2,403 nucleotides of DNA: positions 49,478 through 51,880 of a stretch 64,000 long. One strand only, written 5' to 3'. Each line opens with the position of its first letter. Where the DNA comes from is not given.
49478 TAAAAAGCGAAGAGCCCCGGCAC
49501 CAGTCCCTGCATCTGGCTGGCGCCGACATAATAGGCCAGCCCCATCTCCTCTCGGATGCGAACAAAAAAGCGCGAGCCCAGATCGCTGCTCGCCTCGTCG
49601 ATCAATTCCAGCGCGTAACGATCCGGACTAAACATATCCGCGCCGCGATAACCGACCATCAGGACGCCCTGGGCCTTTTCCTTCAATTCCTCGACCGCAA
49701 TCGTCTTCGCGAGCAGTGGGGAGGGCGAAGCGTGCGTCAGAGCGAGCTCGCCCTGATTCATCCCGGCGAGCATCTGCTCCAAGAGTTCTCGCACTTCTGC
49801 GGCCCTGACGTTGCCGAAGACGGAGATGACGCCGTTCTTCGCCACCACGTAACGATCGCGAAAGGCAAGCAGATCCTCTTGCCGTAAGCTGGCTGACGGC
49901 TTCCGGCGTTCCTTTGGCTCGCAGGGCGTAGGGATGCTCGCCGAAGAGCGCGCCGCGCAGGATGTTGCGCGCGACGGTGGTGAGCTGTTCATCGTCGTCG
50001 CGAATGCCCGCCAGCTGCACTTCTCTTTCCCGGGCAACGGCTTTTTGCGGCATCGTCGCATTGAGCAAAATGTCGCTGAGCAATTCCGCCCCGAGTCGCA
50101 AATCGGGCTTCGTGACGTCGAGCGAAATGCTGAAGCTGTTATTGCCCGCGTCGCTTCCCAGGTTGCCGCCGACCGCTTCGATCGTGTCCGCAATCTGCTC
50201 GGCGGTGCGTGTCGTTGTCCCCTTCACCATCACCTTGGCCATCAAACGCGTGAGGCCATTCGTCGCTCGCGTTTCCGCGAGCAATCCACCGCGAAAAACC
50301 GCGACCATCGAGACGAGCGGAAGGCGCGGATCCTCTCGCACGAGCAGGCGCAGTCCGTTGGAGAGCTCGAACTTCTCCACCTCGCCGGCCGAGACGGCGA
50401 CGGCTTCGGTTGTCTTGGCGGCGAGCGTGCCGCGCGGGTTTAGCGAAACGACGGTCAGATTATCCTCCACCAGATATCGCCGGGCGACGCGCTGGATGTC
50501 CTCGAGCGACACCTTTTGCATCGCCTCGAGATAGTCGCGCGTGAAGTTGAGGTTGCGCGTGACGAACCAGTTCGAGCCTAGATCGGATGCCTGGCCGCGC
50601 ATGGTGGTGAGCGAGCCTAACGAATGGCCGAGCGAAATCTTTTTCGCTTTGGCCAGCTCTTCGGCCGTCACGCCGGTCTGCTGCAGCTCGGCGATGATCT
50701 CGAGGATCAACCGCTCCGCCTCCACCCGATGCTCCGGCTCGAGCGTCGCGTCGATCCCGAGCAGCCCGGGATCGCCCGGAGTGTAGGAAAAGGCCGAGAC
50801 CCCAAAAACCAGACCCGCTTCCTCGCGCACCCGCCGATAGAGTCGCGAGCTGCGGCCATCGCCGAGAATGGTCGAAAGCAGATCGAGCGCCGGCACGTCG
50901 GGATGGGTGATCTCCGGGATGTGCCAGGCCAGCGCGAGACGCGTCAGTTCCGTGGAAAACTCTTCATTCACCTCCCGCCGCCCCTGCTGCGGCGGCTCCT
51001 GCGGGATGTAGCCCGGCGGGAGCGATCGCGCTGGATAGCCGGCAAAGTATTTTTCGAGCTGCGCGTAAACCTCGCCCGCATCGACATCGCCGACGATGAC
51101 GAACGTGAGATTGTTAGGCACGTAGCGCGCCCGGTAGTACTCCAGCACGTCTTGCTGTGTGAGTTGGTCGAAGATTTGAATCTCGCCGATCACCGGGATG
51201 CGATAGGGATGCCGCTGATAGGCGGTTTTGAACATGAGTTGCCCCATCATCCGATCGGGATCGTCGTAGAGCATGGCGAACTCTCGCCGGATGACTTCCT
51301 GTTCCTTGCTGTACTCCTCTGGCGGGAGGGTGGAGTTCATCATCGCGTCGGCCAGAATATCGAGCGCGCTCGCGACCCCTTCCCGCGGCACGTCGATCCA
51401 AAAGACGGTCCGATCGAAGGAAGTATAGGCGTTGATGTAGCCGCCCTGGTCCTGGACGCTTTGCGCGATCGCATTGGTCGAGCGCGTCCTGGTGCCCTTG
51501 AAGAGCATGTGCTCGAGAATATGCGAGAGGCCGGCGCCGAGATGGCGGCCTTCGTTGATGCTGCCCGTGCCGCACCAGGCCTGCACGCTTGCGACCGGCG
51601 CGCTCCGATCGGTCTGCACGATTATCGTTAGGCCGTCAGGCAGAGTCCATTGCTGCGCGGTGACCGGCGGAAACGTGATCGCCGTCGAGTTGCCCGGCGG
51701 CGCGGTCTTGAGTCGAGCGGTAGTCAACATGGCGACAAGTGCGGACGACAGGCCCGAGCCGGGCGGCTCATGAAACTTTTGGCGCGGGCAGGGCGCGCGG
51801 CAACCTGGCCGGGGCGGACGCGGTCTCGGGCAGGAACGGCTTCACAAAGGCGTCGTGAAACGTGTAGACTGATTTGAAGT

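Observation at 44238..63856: Over-represented 9-mer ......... saturating the housekeeping half of the window (uptake-signal-like or Chi/KOPS-like word)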

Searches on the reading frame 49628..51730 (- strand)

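Call 77: search_protein_families(library=pfam, proteins=[window:49628-51730:-], max_evalue=0.0001)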
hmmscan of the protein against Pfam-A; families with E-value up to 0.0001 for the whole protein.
window:49628-51730:- (700 aa): 2 families
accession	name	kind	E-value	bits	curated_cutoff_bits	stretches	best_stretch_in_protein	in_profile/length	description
PF05193.26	Peptidase_M16_C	-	1.5e-46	159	23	1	190-364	2-179/181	Peptidase M16 inactive domain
PF00675.25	Peptidase_M16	-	4.9e-45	153.5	22.3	2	36-181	2-146/149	Insulinase (Peptidase family M16)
